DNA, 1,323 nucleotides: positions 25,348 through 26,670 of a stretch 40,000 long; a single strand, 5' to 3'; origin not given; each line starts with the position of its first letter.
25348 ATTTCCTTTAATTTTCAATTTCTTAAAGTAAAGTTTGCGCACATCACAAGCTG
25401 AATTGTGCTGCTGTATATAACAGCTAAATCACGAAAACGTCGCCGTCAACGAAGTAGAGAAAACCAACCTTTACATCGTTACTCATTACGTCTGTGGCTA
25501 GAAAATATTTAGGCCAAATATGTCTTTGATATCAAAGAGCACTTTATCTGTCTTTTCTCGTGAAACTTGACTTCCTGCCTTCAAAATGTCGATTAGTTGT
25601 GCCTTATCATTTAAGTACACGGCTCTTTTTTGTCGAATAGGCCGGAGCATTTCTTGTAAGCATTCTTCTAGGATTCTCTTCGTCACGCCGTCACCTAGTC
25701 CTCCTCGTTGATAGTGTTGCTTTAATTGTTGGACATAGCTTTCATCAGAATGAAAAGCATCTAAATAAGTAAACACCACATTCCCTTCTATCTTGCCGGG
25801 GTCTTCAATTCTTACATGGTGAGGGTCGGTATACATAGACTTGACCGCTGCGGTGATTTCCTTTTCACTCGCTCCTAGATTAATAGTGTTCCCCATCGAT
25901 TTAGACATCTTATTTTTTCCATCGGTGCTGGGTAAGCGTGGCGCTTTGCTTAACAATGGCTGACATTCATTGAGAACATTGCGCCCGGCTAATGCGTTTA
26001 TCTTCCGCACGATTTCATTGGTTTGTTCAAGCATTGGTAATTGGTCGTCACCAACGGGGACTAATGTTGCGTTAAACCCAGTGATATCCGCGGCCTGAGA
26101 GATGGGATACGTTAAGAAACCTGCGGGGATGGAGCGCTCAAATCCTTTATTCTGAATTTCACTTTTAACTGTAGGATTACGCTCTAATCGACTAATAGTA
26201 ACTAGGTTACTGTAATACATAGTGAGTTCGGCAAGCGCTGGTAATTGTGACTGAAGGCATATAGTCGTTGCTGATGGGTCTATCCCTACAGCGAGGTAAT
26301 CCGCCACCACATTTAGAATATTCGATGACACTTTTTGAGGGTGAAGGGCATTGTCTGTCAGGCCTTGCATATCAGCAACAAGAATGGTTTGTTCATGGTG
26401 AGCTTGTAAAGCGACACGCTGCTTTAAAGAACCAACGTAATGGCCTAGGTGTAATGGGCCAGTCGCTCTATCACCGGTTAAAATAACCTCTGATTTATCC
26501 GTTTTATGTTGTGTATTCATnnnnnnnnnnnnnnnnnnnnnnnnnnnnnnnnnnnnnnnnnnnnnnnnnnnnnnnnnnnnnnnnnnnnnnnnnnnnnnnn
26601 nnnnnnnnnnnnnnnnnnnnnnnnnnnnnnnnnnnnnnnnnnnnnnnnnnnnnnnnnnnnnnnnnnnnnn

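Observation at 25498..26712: Island-borne TrpRS-II paralogue preceded by a trpL-like leader ORF with tandem Trp codons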

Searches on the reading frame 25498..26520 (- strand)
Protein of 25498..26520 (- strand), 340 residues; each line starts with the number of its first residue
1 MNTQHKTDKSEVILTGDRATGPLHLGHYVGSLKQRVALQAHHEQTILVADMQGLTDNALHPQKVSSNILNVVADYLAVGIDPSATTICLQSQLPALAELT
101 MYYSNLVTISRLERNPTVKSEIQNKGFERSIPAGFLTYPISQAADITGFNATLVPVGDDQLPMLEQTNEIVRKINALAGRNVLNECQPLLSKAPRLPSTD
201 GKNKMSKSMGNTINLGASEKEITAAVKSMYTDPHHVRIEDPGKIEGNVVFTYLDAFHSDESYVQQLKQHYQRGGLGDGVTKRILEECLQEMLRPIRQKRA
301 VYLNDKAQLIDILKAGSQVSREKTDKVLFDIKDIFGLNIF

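Call 4: search_protein_families(library=ncbifam, proteins=[window:25498-26520:-])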
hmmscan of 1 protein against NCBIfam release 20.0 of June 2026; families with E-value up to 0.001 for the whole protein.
window:25498-26520:- (340 aa): 10 families
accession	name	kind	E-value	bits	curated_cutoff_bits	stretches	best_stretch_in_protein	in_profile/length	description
NF008922.0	PRK12283.1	equivalog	1.8e-69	234.6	572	2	10-181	3-174/400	tryptophan--tRNA ligase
TIGR00233.1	trpS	equivalog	2.3e-68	230.9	176.75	1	10-337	2-328/328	tryptophan--tRNA ligase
NF009207.0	PRK12556.1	equivalog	8.1e-51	172.8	479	1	10-337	3-331/332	tryptophan--tRNA ligase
NF008923.0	PRK12284.1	equivalog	1.4e-43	149.3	597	1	12-338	4-332/431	tryptophan--tRNA ligase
NF008925.0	PRK12285.1-2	equivalog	3.6e-18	65.7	451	1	5-311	57-362/365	tryptophan--tRNA ligase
NF008927.0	PRK12285.1-4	equivalog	1.7e-17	63.6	478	1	4-304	67-360/385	tryptophan--tRNA ligase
NF006330.0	PRK08560.1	equivalog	1.2e-14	54.1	220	1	14-298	36-327/342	tyrosine--tRNA ligase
NF008924.0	PRK12285.1-1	equivalog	3.5e-11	42.9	644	1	7-327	70-379/381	tryptophan--tRNA ligase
NF008926.0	PRK12285.1-3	equivalog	1.4e-09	37.4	320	1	12-177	67-231/429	tryptophan--tRNA ligase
TIGR00234.1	tyrS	equivalog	1.1e-08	34.6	113.8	1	5-260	30-307/406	tyrosine--tRNA ligase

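Call 5: search_protein_families(library=pfam, proteins=[window:25498-26520:-])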
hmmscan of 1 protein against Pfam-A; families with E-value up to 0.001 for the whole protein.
window:25498-26520:- (340 aa): 1 family
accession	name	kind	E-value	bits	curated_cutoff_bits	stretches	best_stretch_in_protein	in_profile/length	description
PF00579.31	tRNA-synt_1b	-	2.8e-52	178.3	21.1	1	12-292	7-291/292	tRNA synthetases class I (W and Y)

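Call 13: find_homologous_proteins(query=window:25498-26520:-)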
Query window:25498-26520:- (340 aa): 8000 proteins with E <= 0.001 among 8000 candidates; the best 120 are listed.
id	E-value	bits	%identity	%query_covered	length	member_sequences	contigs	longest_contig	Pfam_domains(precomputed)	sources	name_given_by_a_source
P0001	1.2e-216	736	97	100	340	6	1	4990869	PF00579.32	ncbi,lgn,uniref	ncbi:tryptophan--tRNA ligase [Agarivorans sp. QJM3NY_25]|uniref:tryptophan--tRNA ligase n=1 Tax=Agar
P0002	6.6e-195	665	87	100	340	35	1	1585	PF00579.32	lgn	-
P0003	4.9e-194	662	86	100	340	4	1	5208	PF00579.32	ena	-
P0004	1.3e-193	661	86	100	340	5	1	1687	PF00579.32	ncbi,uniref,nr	ncbi:tryptophan--tRNA ligase [Vibrio genomosp. F10]|uniref:Tryptophan--tRNA ligase n=1 Tax=Vibrio ge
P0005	3.1e-193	659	86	100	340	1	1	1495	PF00579.32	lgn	-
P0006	7.8e-193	658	86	100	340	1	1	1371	PF00579.32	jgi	-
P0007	8.0e-193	658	86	100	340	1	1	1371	PF00579.32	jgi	-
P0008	8.5e-193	658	87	100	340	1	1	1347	PF00579.32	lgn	-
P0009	1.2e-192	657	87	100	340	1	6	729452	PF00579.32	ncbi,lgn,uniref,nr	ncbi:tryptophan--tRNA ligase [Planctobacterium marinum]|uniref:tryptophan--tRNA ligase n=1 Tax=Planc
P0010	1.4e-192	657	86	100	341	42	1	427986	PF00579.32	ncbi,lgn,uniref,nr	ncbi:tryptophan--tRNA ligase [Vibrio sp. St2]|uniref:tryptophan--tRNA ligase n=1 Tax=Vibrio sp. St2 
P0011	1.8e-192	657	85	100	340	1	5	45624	PF00579.32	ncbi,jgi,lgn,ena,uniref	ncbi:tryptophan--tRNA ligase [Vibrio gallaecicus]|uniref:Tryptophan--tRNA ligase n=1 Tax=Vibrio gall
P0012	2.2e-192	657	87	100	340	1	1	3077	PF00579.32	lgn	-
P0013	2.2e-192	657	87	100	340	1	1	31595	PF00579.32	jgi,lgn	jgi:tryptophanyl-tRNA synthetase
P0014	2.5e-192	656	86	100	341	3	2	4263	PF00579.32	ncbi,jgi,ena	-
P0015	2.8e-192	656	86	100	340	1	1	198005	PF00579.32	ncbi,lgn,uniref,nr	ncbi:tryptophan--tRNA ligase [Vibrio panuliri]|uniref:Tryptophan--tRNA ligase n=1 Tax=Vibrio panulir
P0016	2.9e-192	656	86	100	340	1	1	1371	PF00579.32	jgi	-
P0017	2.9e-192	656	86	100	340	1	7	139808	PF00579.32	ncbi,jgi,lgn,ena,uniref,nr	ncbi:tryptophan--tRNA ligase [Alteromonas sp. K632G]|jgi:tryptophanyl-tRNA synthetase|uniref:tryptop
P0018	3.7e-192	656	86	100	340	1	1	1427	PF00579.32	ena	-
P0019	3.7e-192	656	86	100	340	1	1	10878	PF00579.32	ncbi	-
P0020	4.4e-192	656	86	100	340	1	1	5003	PF00579.32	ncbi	-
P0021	4.6e-192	655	86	100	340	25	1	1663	PF00579.32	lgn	-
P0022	5.8e-192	655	86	100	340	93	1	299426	PF00579.32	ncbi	ncbi:tryptophan--tRNA ligase [Vibrio cholerae]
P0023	5.9e-192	655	85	100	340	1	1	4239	PF00579.32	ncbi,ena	-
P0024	1.1e-191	654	85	100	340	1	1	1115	PF00579.32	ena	-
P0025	1.2e-191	654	85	100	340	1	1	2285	PF00579.32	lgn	-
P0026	1.5e-191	654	87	100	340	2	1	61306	PF00579.32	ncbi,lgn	ncbi:tryptophan--tRNA ligase [Vibrio brasiliensis]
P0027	1.6e-191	654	85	100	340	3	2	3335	PF00579.32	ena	-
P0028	1.7e-191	654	86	100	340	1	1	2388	PF00579.32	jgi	jgi:tryptophanyl-tRNA synthetase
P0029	2.0e-191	653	86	100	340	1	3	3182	PF00579.32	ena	-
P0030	2.0e-191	653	86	100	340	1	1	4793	PF00579.32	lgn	-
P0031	2.1e-191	653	85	100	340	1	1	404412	PF00579.32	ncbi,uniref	ncbi:tryptophan--tRNA ligase [Vibrio pelagius]|uniref:tryptophan--tRNA ligase n=1 Tax=Vibrio pelagiu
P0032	2.1e-191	653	85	100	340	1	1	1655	PF00579.32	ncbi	-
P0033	2.2e-191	653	85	100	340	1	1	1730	PF00579.32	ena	-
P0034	2.4e-191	653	86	100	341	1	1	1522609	PF00579.32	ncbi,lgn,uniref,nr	ncbi:tryptophan--tRNA ligase [Vibrio coralliilyticus]|uniref:tryptophan--tRNA ligase n=1 Tax=Vibrio 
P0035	3.1e-191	653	86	100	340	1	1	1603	PF00579.32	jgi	jgi:tryptophanyl-tRNA synthetase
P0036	3.2e-191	653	85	100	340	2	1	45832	PF00579.32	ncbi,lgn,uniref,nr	ncbi:tryptophan--tRNA ligase [Vibrio breoganii]|uniref:tryptophan--tRNA ligase n=1 Tax=Vibrio breoga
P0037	3.3e-191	653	85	100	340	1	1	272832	PF00579.32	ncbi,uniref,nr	ncbi:tryptophanyl-tRNA synthetase [Vibrio galatheae]|uniref:Tryptophan--tRNA ligase n=1 Tax=Vibrio g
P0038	4.0e-191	652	84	100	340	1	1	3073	PF00579.32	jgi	jgi:tryptophanyl-tRNA synthetase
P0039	4.4e-191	652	85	100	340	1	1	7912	PF00579.32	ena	-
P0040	4.6e-191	652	86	100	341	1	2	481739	PF00579.32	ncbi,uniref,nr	ncbi:tryptophan--tRNA ligase [Vibrio coralliilyticus]|uniref:tryptophan--tRNA ligase n=1 Tax=Vibrio 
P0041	5.4e-191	652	85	100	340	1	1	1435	PF00579.32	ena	-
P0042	5.5e-191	652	85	100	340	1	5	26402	PF00579.32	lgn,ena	-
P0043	5.9e-191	652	85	100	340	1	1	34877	PF00579.32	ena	-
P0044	6.1e-191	652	85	100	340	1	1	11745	PF00579.32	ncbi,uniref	ncbi:tryptophan--tRNA ligase [Vibrio fortis]|uniref:tryptophan--tRNA ligase n=1 Tax=Vibrio fortis Ta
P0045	1.0e-190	651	87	100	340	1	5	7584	PF00579.32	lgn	-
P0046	1.1e-190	651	85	100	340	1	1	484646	PF00579.32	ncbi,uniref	ncbi:MAG: tryptophan--tRNA ligase [Paraglaciecola sp.]|uniref:tryptophan--tRNA ligase n=1 Tax=Paragl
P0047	1.2e-190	651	85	100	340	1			PF00579.32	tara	tara:strand:+ start:20304 stop:21326 length:1023 start_codon:yes stop_codon:yes gene_type:complete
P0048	1.3e-190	651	85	100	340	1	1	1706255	PF00579.32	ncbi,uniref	ncbi:tryptophan--tRNA ligase [Vibrio fortis]|uniref:tryptophan--tRNA ligase n=1 Tax=Vibrio fortis Ta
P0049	1.4e-190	651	85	100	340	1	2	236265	PF00579.32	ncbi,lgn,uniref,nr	ncbi:tryptophan--tRNA ligase [Vibrio sp. D404a]|uniref:tryptophan--tRNA ligase n=1 Tax=unclassified 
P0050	1.4e-190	651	86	100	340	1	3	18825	PF00579.32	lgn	-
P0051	1.4e-190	651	86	100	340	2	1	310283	PF00579.32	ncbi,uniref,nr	ncbi:tryptophan--tRNA ligase [Vibrio sp. TH_r3]|uniref:tryptophan--tRNA ligase n=1 Tax=Vibrio sp. TH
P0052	1.4e-190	651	85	100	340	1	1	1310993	PF00579.32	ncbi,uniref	ncbi:tryptophan--tRNA ligase [Shewanella vesiculosa]|uniref:tryptophan--tRNA ligase n=1 Tax=Shewanel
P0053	1.7e-190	650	84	100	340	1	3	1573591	PF00579.32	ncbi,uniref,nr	ncbi:tryptophan--tRNA ligase [Vibrio azureus]|uniref:Tryptophan--tRNA ligase n=1 Tax=Vibrio azureus 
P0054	2.1e-190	650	85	100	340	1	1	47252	PF00579.32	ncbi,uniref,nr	ncbi:tryptophan--tRNA ligase [Vibrio sp. ZSDZ65]|uniref:Tryptophan--tRNA ligase n=1 Tax=Vibrio qingd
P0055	2.7e-190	650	84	100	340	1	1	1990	PF00579.32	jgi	jgi:tryptophanyl-tRNA synthetase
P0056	3.6e-190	649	85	100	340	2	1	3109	PF00579.32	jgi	jgi:tryptophanyl-tRNA synthetase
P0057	3.7e-190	649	85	100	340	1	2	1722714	PF00579.32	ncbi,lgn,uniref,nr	ncbi:tryptophan--tRNA ligase [Vibrio sp. THAF190c]|uniref:tryptophan--tRNA ligase n=1 Tax=Vibrio sp.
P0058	3.9e-190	649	85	100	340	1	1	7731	PF00579.32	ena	-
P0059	4.1e-190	649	85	100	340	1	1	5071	PF00579.32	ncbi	ncbi:tryptophan--tRNA ligase [Vibrio fortis]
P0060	4.5e-190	649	85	100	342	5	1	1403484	PF00579.32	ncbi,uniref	ncbi:tryptophan--tRNA ligase [Vibrio mytili]|uniref:tryptophan--tRNA ligase n=1 Tax=Vibrio mytili Ta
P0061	4.8e-190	649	84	100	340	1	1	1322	PF00579.32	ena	-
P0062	5.6e-190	649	84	100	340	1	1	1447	PF00579.32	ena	-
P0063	6.1e-190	649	84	100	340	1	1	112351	PF00579.32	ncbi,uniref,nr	ncbi:tryptophan--tRNA ligase [Alteromonas facilis]|uniref:tryptophan--tRNA ligase n=1 Tax=Alteromona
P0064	7.2e-190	648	84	100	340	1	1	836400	PF00579.32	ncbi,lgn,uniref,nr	ncbi:tryptophan--tRNA ligase [Paraglaciecola arctica]|uniref:tryptophan--tRNA ligase n=1 Tax=Paragla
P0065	1.0e-189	648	84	100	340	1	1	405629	PF00579.32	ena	-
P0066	1.0e-189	648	86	100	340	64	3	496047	PF00579.32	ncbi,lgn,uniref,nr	ncbi:tryptophan--tRNA ligase [Vibrio metschnikovii]|uniref:tryptophan--tRNA ligase n=1 Tax=Vibrio me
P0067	1.0e-189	648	85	100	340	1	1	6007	PF00579.32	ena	-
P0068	1.0e-189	648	84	100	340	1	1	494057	PF00579.32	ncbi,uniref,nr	ncbi:tryptophan--tRNA ligase [Vibrio ulleungensis]|uniref:Tryptophan--tRNA ligase n=1 Tax=Vibrio ull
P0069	1.2e-189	648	84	100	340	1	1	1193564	PF00579.32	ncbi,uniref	ncbi:tryptophan--tRNA ligase [Vibrio lamellibrachiae]|uniref:tryptophan--tRNA ligase n=1 Tax=Vibrio 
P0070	1.2e-189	648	84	100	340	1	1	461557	PF00579.32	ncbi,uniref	ncbi:tryptophan--tRNA ligase [Vibrio kyushuensis]|uniref:tryptophan--tRNA ligase n=1 Tax=Vibrio kyus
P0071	1.2e-189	648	84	100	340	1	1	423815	PF00579.32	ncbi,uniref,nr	ncbi:tryptophanyl-tRNA synthetase [Vibrio fortis]|uniref:Tryptophan--tRNA ligase n=1 Tax=Vibrio fort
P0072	1.3e-189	647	85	100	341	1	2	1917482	PF00579.32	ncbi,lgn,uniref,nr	ncbi:tryptophan--tRNA ligase [Vibrio coralliilyticus]|uniref:Tryptophan--tRNA ligase n=1 Tax=Vibrio 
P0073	1.3e-189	647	84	100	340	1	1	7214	PF00579.32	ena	-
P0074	1.4e-189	647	85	100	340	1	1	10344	PF00579.32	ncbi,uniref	ncbi:tryptophan--tRNA ligase [Vibrio makurazakiensis]|uniref:tryptophan--tRNA ligase n=1 Tax=Vibrio 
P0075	1.4e-189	647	85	100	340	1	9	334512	PF00579.32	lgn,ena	-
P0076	1.6e-189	647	84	100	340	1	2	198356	PF00579.32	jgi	-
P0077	1.9e-189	647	85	100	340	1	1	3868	PF00579.32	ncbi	-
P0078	2.5e-189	646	84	100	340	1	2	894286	PF00579.32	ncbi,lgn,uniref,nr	ncbi:tryptophan--tRNA ligase [Shewanella ulleungensis]|uniref:Tryptophan--tRNA ligase n=1 Tax=Shewan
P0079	2.6e-189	646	85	100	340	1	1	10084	PF00579.32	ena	-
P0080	2.9e-189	646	84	100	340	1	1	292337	PF00579.32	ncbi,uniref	ncbi:tryptophan--tRNA ligase [Vibrio fortis]|uniref:tryptophan--tRNA ligase n=1 Tax=Vibrio fortis Ta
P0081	3.0e-189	646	84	100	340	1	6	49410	PF00579.32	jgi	-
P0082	3.0e-189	646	85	100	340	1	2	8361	PF00579.32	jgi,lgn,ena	jgi:tryptophanyl-tRNA synthetase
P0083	3.7e-189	646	85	100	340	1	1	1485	PF00579.32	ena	-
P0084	3.9e-189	646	84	100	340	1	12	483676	PF00579.32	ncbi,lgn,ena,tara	tara:strand:+ start:3457 stop:4479 length:1023 start_codon:yes stop_codon:yes gene_type:complete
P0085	4.0e-189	646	85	100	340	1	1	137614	PF00579.32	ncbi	ncbi:tryptophan--tRNA ligase [Vibrio parahaemolyticus]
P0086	4.3e-189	646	84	100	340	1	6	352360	PF00579.32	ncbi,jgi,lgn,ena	-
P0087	4.4e-189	646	85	100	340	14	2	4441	PF00579.32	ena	-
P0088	5.1e-189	645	84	100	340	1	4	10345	PF00579.32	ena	-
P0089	5.9e-189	645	85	100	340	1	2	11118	PF00579.32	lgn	-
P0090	6.2e-189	645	84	100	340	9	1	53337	PF00579.32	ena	-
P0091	7.6e-189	645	83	100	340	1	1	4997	PF00579.32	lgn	-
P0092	7.7e-189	645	85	100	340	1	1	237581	PF00579.32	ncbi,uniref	ncbi:tryptophan--tRNA ligase [Vibrio mediterranei]|uniref:tryptophan--tRNA ligase n=1 Tax=Vibrio med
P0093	8.6e-189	645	84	100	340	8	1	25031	PF00579.32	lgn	-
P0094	9.8e-189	645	85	100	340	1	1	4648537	PF00579.32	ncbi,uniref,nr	ncbi:tryptophan--tRNA ligase [Shewanella polaris]|uniref:Tryptophan--tRNA ligase n=1 Tax=Shewanella 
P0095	1.0e-188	644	84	100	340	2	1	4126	PF00579.32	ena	-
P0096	1.0e-188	644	83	100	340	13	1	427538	PF00579.32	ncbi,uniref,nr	ncbi:tryptophan--tRNA ligase [Alteromonas sp. W364]|uniref:tryptophan--tRNA ligase n=1 Tax=Alteromon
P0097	1.1e-188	644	85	100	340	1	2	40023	PF00579.32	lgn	-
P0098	1.1e-188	644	84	100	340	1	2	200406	PF00579.32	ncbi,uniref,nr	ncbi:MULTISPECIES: tryptophan--tRNA ligase [unclassified Alteromonas]|uniref:tryptophan--tRNA ligase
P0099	1.1e-188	644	84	100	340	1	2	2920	PF00579.32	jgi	jgi:tryptophanyl-tRNA synthetase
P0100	1.4e-188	644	84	100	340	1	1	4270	PF00579.32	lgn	-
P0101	1.4e-188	644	84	100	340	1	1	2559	PF00579.32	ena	-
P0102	1.6e-188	644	84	100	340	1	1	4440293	PF00579.32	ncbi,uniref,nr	ncbi:tryptophan--tRNA ligase [Salinimonas sediminis]|uniref:Tryptophan--tRNA ligase n=1 Tax=Salinimo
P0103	1.7e-188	644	85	100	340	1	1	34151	PF00579.32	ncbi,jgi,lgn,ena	-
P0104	2.4e-188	643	84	100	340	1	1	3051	PF00579.32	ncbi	-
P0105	2.5e-188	643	83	100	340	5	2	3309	PF00579.32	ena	-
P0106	2.7e-188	643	85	100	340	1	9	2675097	PF00579.32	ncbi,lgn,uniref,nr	ncbi:tryptophan--tRNA ligase [Vibrio breoganii]|uniref:tryptophan--tRNA ligase n=1 Tax=Vibrio breoga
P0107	3.6e-188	643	85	100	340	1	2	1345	PF00579.32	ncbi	ncbi:tryptophan--tRNA ligase [Vibrio breoganii]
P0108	3.6e-188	643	84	100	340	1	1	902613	PF00579.32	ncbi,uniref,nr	ncbi:tryptophan--tRNA ligase [Alteromonas flava]|uniref:tryptophan--tRNA ligase n=1 Tax=Alteromonas 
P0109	3.7e-188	643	84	100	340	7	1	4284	PF00579.32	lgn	-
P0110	3.9e-188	643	84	100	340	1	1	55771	PF00579.32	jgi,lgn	-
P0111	4.4e-188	642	84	100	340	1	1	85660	PF00579.32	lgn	-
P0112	4.5e-188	642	84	100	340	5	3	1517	PF00579.32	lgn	-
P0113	4.6e-188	642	83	100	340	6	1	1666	PF00579.32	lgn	-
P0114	4.9e-188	642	83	100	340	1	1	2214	PF00579.32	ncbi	-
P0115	5.3e-188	642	85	100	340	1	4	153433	PF00579.32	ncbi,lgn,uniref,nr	ncbi:tryptophan--tRNA ligase [Vibrio hangzhouensis]|uniref:Tryptophan--tRNA ligase n=1 Tax=Vibrio ha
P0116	6.0e-188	642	85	100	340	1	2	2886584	PF00579.32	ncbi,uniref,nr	ncbi:tryptophan--tRNA ligase [Vibrio superstes]|uniref:Tryptophan--tRNA ligase n=1 Tax=Vibrio supers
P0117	6.4e-188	642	84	100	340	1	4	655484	PF00579.32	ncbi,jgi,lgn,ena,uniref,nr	ncbi:tryptophan--tRNA ligase [Alteromonas sp. KUL42]|uniref:tryptophan--tRNA ligase n=1 Tax=Alteromo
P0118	7.7e-188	642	85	100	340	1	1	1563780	PF00579.32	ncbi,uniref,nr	ncbi:tryptophan--tRNA ligase [Vibrio sp. SCSIO 43137]|uniref:tryptophan--tRNA ligase n=1 Tax=Vibrio 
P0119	1.9e-187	640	84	100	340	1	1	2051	PF00579.32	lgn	-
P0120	2.8e-187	640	84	100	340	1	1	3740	PF00579.32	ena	-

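Call 14: find_related_loci(query=window:25498-26520:-, collection=genome_contigs, flank=6000)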
Query window:25498-26520:- (340 aa) in genome_contigs; peptide patterns used: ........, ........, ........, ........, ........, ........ (x = any residue, [..] = any of these).
555 stretches matched a pattern; 193 encode a relative of the query (tblastn E <= 1e-3); the best 80 are kept; 80 distinct loci.
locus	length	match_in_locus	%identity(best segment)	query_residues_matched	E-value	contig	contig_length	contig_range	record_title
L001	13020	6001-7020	97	1-340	0e+0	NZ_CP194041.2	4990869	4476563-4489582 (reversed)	Agarivorans sp. QJM3NY_25 chromosome, complete genome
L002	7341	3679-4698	87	1-340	0e+0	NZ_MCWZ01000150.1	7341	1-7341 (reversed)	Vibrio sp. 10N.261.55.A7 10N.261.55.A7_contig_233, whole genome shotgun sequence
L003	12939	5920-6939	87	1-340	0e+0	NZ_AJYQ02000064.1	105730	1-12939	Vibrio genomosp. F10 str. ZF-129 ZF-129_contig_241, whole genome shotgun sequence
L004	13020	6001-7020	86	1-340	0e+0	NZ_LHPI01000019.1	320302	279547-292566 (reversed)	Vibrio hepatarius strain DSM 19134 contig0019, whole genome shotgun sequence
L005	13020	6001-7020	87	1-340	0e+0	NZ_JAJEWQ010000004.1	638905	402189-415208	Planctobacterium marinum strain K7 NODE_4_length_638905_cov_25.655771, whole genome shotgun sequence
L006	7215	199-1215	86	2-340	0e+0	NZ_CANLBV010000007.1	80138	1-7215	Uncultured Vibrio sp. isolate 1078.fasta NODE_7, whole genome shotgun sequence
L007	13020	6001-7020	85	1-340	0e+0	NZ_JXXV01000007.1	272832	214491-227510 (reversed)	Vibrio galatheae strain S2757 contig0007, whole genome shotgun sequence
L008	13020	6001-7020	85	1-340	0e+0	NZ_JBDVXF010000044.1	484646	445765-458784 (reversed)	MAG: Paraglaciecola sp. isolate LC.105.F.D3_287_101 LC_105_F_D3_287_101_000000000044, whole genome shotgun sequence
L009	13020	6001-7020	86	1-340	0e+0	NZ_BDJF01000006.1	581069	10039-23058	Vibrio injensis strain M12-1144, whole genome shotgun sequence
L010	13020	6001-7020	85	1-340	0e+0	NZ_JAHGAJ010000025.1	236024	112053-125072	Vibrio sp. D404a D404a_merged_4clc.fa_contig_25, whole genome shotgun sequence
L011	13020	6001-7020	84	1-340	0e+0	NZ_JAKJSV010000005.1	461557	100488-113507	Vibrio kyushuensis strain JAMM1822 JAMM1822_scaffold_3, whole genome shotgun sequence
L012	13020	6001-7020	86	1-340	0e+0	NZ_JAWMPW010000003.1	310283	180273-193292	Vibrio sp. TH_r3 TH_r3_3, whole genome shotgun sequence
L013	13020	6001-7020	85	1-340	0e+0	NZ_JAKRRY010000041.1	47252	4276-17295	Vibrio qingdaonensis strain ZSDZ65 41, whole genome shotgun sequence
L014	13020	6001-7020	84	1-340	0e+0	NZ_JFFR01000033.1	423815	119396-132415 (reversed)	Vibrio fortis strain Dalian14 scaffold21, whole genome shotgun sequence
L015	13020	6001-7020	86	1-340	0e+0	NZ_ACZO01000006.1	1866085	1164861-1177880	Vibrio metschnikovii CIP 69.14 VIB.Contig146, whole genome shotgun sequence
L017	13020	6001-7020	85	1-340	0e+0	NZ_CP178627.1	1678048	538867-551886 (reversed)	Vibrio sp. MA40-2 chromosome 1, complete sequence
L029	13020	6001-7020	85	1-340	0e+0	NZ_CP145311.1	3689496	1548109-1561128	Vibrio sp. HN007 chromosome 2, complete sequence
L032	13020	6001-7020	85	1-340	0e+0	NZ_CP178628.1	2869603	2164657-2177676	Vibrio sp. MA40-2 chromosome 2, complete sequence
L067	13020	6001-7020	83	1-340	0e+0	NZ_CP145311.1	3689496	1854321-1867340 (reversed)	Vibrio sp. HN007 chromosome 2, complete sequence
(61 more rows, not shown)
